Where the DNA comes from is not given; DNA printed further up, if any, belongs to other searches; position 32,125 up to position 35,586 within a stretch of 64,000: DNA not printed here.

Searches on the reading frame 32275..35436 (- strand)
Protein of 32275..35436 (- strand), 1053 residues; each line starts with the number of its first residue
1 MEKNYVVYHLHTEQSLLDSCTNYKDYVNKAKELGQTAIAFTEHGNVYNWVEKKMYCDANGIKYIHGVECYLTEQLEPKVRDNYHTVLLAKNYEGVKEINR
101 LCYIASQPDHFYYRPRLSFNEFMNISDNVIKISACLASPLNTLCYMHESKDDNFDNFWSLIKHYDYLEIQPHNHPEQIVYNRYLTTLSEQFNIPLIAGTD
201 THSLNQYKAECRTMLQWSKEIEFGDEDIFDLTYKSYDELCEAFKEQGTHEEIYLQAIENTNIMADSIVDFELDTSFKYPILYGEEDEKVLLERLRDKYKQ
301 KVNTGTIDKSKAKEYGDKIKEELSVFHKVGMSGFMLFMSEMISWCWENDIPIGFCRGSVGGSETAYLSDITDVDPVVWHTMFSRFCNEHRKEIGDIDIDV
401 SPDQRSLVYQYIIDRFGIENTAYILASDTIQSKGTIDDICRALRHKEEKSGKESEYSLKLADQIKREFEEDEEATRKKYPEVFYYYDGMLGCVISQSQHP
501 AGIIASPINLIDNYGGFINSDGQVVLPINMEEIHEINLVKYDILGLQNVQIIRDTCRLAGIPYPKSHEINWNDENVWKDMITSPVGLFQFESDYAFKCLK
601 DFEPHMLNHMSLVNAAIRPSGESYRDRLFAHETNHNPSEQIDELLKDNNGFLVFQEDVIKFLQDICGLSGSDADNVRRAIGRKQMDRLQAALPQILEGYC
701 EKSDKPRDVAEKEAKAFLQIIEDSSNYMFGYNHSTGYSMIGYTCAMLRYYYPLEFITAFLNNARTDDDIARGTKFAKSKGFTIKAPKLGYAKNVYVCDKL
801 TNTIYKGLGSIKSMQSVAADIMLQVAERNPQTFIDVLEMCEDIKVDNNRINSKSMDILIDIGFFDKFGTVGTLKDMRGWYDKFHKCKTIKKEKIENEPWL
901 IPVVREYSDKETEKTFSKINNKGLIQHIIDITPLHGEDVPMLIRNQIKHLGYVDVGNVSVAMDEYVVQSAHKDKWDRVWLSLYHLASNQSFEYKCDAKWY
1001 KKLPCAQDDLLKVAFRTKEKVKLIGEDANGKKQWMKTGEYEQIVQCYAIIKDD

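Call 8: search_protein_families(library=phrogs, proteins=[window:32275-35436:-])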
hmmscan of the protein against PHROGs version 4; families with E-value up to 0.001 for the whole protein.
window:32275-35436:- (1053 aa): 8 families
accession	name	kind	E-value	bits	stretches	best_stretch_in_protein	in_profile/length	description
phrog_405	-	DNA, RNA and nucleotide metabolism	1.5e-237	792.4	1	3-918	42-966/1190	DNA polymerase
phrog_11165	-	DNA, RNA and nucleotide metabolism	6.7e-64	217.2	1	279-829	4-578/782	DNA polymerase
phrog_7513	-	unknown function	1.5e-55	189.8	1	2-393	8-451/461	-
phrog_12219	-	DNA, RNA and nucleotide metabolism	9.5e-42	144.2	1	395-895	3-548/823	DNA polymerase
phrog_21652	-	DNA, RNA and nucleotide metabolism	4.4e-26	92.5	1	348-698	30-427/476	DNA polymerase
phrog_13169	-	DNA, RNA and nucleotide metabolism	1.4e-20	74.6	2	215-390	235-413/463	DNA polymerase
phrog_11119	-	DNA, RNA and nucleotide metabolism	2.6e-16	61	1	780-1028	24-268/299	DNA polymerase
phrog_4335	-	unknown function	4.1e-11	43.7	1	710-829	14-132/421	-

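Call 9: search_dna_similar(query=window:32275-35436:-, collection=phages, mode=protein, max_rows=25)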
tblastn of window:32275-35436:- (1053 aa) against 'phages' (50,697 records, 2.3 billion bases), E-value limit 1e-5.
Records with a match: 1442; places in all: 1445; records where one place covers at least 80% of the query: 319.
Best place of each record, by identity: <60% 1442.
By first word of the organism name: Pseudomonas 302; Mycobacterium 281; Streptomyces 211; Gordonia 132; Bacillus 99; Bacteriophage 57; Staphylococcus 48; Microbacterium 36; Escherichia 31; Lactococcus 22; and 57 more.
By host as written in the record: Mycobacterium smegmatis mc2 155 203; Pseudomonas aeruginosa 118; - 114; Pseudomonas aeruginosa PAO1 86; Streptomyces griseus ATCC 10137 81; Gordonia terrae 3612 65; Streptomyces lividans JI 1326 44; Mycobacterium smegmatis mc#155 37; and 239 more.
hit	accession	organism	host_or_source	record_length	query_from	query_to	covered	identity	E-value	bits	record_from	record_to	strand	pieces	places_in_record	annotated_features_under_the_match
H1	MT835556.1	Bacteriophage sp.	human fecal samples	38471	1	1051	100%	42.8%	0e+0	812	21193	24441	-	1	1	record has no annotation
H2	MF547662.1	Clostridioides phage LIBA6276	Clostridioides difficile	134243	1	1027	98%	41.2%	0e+0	773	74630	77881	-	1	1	dnaE: DNA polymerase III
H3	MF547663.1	Clostridioides phage LIBA2945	Clostridioides difficile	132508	1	1027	98%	41.2%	0e+0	773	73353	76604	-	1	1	dnaE: DNA polymerase III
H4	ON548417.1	Bacillus phage vB_BanS-Thrax1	Bacillus anthracis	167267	4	918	87%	39.1%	0e+0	600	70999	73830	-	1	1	DNA polymerase III alpha subunit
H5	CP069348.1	Clostridioides phage pCD1602_4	water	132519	4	941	89%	37.2%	2e-174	573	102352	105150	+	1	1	record has no annotation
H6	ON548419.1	Bacillus phage vB_BanS-Thrax3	Bacillus anthracis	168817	4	868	82%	39.9%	0e+0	600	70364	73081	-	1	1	DNA polymerase III alpha subunit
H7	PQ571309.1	Thomasclavelia phage TR-TP1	Thomasclavelia ramosa YY17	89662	1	1050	100%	32.8%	5e-81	525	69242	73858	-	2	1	DNA polymerase (x2) | HNH endonuclease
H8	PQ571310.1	Thomasclavelia phage TR-TP2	Thomasclavelia ramosa YY17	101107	1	1050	100%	32.8%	5e-81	525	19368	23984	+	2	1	DNA polymerase (x2) | HNH endonuclease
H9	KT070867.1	Bacillus phage PBC2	Bacillus cereus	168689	4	868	82%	39.8%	0e+0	598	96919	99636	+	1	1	DNA polymerase III alpha subunit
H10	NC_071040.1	Bacillus phage PBC2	Bacillus cereus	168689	4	868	82%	39.8%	0e+0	598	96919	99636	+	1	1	DNA polymerase III alpha subunit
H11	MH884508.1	Bacillus phage vB_BcoS-136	Bacillus cohnii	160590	4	918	87%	37.3%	2e-178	584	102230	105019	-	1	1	dnaE: DNA polymerase III subunit alpha | putative NHN endonuclease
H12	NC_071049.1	Bacillus phage vB_BcoS-136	Bacillus cohnii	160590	4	918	87%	37.3%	2e-178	584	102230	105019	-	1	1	dnaE: DNA polymerase III subunit alpha | HNH endonuclease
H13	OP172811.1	Lysinibacillus phage LC76P1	Lysinibacillus capsici DO76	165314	2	891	85%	37.0%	1e-81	589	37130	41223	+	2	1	hypothetical protein (x3)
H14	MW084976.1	Bacillus phage Kirov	Bacillus cereus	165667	3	868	82%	38.0%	5e-177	580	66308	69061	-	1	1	DNA polymerase III alpha subunit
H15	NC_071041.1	Bacillus phage Kirov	Bacillus cereus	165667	3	868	82%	38.0%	5e-177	580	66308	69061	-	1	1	DNA polymerase III alpha subunit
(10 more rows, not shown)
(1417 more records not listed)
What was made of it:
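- Distant relatives by DnaE include phiCD211-like phages and a record named as Clostridioides phage pCD1602_4 (call 9).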
